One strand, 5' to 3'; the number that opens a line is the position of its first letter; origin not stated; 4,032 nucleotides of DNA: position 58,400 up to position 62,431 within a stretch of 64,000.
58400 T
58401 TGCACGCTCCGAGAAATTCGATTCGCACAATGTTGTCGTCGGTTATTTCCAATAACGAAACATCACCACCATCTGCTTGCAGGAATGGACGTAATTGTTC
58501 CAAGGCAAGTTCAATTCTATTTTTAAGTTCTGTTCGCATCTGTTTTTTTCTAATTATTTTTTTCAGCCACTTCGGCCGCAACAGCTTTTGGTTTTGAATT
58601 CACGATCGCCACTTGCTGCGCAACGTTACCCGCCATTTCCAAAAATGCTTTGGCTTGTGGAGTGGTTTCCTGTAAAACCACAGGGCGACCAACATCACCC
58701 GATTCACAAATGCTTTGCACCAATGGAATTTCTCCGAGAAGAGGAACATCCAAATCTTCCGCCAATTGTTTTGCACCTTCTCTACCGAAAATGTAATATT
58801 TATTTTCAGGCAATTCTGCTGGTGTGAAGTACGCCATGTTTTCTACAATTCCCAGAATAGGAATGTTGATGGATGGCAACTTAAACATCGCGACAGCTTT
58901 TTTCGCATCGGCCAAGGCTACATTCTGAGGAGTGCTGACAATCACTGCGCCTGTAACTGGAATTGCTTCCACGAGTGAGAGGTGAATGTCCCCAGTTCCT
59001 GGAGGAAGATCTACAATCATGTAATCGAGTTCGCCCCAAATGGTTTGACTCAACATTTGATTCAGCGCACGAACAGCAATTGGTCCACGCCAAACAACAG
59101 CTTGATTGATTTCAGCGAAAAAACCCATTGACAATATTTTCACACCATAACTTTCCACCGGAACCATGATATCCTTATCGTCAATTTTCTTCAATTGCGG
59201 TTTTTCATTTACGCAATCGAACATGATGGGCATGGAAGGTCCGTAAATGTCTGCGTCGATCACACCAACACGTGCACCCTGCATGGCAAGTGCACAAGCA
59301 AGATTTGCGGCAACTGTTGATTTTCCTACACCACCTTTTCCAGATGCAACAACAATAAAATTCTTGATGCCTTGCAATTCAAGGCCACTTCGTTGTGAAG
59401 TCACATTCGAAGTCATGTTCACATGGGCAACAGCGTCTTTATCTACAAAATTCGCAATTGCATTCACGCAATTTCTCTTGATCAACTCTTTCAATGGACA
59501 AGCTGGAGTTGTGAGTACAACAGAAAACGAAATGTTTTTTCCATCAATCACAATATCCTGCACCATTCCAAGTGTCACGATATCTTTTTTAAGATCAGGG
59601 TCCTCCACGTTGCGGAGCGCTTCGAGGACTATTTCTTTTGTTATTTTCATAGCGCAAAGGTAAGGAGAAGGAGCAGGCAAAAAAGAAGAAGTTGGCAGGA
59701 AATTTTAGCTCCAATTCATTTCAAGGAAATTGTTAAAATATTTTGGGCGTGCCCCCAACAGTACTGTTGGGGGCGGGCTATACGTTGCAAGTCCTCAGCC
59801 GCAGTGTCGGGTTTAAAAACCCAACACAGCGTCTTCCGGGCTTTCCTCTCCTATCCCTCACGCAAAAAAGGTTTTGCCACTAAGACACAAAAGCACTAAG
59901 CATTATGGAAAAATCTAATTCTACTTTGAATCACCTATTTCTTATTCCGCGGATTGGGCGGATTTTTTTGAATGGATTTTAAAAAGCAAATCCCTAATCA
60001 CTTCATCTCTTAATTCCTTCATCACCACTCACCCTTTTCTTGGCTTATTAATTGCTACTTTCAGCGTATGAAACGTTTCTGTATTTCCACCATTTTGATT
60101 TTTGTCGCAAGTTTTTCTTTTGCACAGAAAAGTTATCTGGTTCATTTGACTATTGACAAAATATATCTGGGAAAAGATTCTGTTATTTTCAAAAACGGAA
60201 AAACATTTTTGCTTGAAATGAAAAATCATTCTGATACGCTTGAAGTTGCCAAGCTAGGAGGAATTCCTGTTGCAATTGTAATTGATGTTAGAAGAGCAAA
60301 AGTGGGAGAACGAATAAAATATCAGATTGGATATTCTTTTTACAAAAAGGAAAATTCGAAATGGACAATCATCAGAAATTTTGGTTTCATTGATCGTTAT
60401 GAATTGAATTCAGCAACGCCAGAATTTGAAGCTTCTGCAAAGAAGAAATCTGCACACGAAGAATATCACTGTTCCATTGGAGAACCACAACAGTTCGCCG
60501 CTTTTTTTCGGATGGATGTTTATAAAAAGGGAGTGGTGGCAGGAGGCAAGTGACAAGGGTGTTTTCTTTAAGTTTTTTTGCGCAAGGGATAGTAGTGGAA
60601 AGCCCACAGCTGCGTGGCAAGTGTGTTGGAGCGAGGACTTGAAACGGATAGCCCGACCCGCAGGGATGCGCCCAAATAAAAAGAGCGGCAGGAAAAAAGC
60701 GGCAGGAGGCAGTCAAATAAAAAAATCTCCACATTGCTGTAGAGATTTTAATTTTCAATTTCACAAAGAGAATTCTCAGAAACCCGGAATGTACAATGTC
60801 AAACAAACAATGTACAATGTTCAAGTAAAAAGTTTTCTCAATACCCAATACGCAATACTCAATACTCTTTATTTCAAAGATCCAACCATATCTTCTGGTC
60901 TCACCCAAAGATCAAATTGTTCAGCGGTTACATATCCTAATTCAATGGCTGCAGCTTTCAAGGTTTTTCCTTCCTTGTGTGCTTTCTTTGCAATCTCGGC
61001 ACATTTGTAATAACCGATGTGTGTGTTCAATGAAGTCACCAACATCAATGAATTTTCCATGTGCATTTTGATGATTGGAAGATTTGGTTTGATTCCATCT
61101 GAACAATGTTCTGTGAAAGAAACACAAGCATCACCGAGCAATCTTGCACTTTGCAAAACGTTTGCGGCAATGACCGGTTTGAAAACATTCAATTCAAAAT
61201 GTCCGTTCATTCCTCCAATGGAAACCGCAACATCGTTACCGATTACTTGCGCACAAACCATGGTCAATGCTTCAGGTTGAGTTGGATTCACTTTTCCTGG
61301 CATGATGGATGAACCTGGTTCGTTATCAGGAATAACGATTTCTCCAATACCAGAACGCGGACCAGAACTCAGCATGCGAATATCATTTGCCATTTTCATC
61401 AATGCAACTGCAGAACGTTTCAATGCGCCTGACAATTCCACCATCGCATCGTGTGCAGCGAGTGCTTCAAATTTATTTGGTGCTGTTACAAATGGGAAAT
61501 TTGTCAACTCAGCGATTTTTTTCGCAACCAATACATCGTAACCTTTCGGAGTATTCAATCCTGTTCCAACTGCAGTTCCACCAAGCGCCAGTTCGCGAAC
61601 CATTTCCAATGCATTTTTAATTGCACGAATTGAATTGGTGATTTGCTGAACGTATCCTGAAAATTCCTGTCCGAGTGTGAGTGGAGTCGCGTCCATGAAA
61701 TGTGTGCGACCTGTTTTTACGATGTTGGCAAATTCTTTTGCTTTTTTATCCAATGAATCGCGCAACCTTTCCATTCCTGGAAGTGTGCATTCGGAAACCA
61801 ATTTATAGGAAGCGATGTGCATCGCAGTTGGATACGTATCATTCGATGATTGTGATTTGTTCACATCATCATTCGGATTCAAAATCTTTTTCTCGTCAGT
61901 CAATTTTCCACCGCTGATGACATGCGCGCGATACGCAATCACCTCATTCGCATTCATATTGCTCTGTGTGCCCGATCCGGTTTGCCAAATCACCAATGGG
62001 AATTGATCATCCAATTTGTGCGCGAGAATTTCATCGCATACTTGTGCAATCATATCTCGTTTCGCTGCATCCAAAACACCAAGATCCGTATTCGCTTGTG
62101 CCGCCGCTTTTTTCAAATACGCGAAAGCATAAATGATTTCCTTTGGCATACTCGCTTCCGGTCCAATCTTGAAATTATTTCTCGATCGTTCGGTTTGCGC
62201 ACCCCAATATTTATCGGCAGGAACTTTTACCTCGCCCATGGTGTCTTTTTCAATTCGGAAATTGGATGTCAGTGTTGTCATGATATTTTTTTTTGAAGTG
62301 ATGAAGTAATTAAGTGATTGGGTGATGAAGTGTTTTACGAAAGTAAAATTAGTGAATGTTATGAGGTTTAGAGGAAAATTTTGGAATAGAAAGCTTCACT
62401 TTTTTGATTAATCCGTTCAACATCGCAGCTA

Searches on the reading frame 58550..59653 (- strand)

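Call 73: search_protein_families(library=pfam, proteins=[window:58550-59653:-], max_evalue=0.001)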
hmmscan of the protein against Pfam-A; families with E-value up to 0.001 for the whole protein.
window:58550-59653:- (367 aa): 8 families
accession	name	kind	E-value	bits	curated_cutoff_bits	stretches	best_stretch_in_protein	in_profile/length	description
PF10609.15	ParA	-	2.1e-92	309.5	27.1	1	96-344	2-245/246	NUBPL iron-transfer P-loop NTPase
PF01883.24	FeS_assembly_P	-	5.5e-18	65.5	23.5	1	7-71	2-65/73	Iron-sulfur cluster assembly protein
PF01656.29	CbiA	-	1.2e-15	58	25.4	1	100-325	1-125/125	CobQ/CobB/MinD/ParA nucleotide binding domain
PF13614.12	AAA_31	-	8.9e-11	42.5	27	1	99-223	3-132/177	AAA domain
PF00142.24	Fer4_NifH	-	6.5e-10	39.4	25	1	103-164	5-66/271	4Fe-4S iron sulfur cluster binding proteins, NifH/frxC family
PF09140.17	MipZ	-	3.9e-09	36.7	20.7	1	99-167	2-65/262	ATPase MipZ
PF02374.21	ArsA_ATPase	-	3.9e-07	30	24.3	1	100-135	3-38/305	Anion-transporting ATPase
PF06564.18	CBP_BcsQ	-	0.00043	20.3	21.3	0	100-134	4-38/234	Cellulose biosynthesis protein BcsQ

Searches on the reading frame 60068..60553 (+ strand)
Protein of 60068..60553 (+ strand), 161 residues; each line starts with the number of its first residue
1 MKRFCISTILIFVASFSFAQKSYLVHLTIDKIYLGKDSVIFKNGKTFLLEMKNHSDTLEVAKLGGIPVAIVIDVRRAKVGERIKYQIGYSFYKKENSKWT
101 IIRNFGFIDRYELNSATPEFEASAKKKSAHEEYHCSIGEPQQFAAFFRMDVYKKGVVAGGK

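Call 73: search_protein_families(library=pfam, proteins=[window:60068-60553:+], max_evalue=0.001)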
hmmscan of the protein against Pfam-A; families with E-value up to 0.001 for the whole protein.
window:60068-60553:+ (161 aa): 0 families

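Call 77: find_encoding_contigs(protein=window:60068-60553:+, flank=3000, max_places=10)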
Protein window:60068-60553:+ (161 aa): 7 contigs read that carry it; 7 places shown.
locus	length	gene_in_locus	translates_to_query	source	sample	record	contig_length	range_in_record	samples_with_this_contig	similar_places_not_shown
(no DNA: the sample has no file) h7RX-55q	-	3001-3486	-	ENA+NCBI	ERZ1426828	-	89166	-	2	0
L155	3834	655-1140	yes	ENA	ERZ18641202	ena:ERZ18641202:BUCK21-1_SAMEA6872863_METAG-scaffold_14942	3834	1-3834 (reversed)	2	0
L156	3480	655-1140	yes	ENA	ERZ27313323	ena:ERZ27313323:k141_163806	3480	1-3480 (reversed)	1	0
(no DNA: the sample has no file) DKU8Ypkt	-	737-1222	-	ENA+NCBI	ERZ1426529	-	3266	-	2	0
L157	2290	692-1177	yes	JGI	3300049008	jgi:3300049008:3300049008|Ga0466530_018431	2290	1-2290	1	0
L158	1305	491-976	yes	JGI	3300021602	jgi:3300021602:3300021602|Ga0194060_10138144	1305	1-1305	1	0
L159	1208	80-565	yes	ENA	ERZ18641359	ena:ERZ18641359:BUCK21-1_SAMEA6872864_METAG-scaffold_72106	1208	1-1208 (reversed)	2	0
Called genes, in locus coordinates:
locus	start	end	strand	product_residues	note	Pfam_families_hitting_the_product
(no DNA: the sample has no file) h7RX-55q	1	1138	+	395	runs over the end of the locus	PF12895:ANAPC3 (faint), PF14559:TPR_19 (faint), PF07719:TPR_2 (faint), PF13174:TPR_6 (faint), PF13176:TPR_7 (faint), PF13181:TPR_8 (faint), PF13432:TPR_16, PF00515:TPR_1 (weak), +1 more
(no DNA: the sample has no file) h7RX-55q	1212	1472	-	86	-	PF01106:NifU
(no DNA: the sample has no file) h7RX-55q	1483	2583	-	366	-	PF01883:FeS_assembly_P, PF00142:Fer4_NifH (weak), PF01656:CbiA, PF02374:ArsA_ATPase (weak), PF09140:MipZ, PF10609:ParA, PF13614:AAA_31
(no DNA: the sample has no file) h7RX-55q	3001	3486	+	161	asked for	-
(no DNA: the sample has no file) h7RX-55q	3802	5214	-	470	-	PF00206:Lyase_1, PF10415:FumaraseC_C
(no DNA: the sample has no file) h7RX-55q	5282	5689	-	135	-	PF05635:23S_rRNA_IVP, PF22296:bAvd (weak)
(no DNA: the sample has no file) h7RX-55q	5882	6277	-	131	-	PF03960:ArsC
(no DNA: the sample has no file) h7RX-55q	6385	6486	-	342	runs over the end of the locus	PF03462:PCRF, PF00472:RF-1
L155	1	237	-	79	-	?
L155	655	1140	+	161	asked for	-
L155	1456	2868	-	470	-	PF00206:Lyase_1, PF10415:FumaraseC_C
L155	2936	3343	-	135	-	PF05635:23S_rRNA_IVP, PF22296:bAvd (weak)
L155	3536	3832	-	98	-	?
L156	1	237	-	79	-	?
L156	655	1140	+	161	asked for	-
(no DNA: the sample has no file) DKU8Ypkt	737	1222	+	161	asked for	-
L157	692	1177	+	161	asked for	-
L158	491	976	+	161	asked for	-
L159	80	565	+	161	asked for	-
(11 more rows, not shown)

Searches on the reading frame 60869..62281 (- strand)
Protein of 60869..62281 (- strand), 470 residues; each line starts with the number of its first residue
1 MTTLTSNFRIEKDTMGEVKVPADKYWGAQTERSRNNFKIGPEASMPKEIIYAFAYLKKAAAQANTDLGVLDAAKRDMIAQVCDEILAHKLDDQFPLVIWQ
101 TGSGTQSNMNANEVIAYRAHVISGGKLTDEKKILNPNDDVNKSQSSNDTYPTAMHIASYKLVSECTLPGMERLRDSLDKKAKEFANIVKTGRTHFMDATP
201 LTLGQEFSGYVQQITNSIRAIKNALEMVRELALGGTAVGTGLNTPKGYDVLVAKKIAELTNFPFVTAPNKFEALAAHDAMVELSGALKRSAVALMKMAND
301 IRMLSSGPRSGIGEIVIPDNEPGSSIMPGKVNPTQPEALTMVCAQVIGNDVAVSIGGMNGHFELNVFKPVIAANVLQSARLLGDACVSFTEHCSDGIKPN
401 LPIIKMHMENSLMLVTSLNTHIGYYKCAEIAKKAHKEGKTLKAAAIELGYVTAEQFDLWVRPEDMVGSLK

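Call 73: search_protein_families(library=pfam, proteins=[window:60869-62281:-], max_evalue=0.001)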
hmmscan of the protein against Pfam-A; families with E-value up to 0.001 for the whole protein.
window:60869-62281:- (470 aa): 2 families
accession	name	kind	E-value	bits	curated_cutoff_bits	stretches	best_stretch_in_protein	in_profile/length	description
PF00206.25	Lyase_1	-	3.3e-110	368.8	27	1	16-348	1-312/312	Lyase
PF10415.14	FumaraseC_C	-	8.8e-24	84.1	32.5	1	414-466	1-53/54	Fumarase C C-terminus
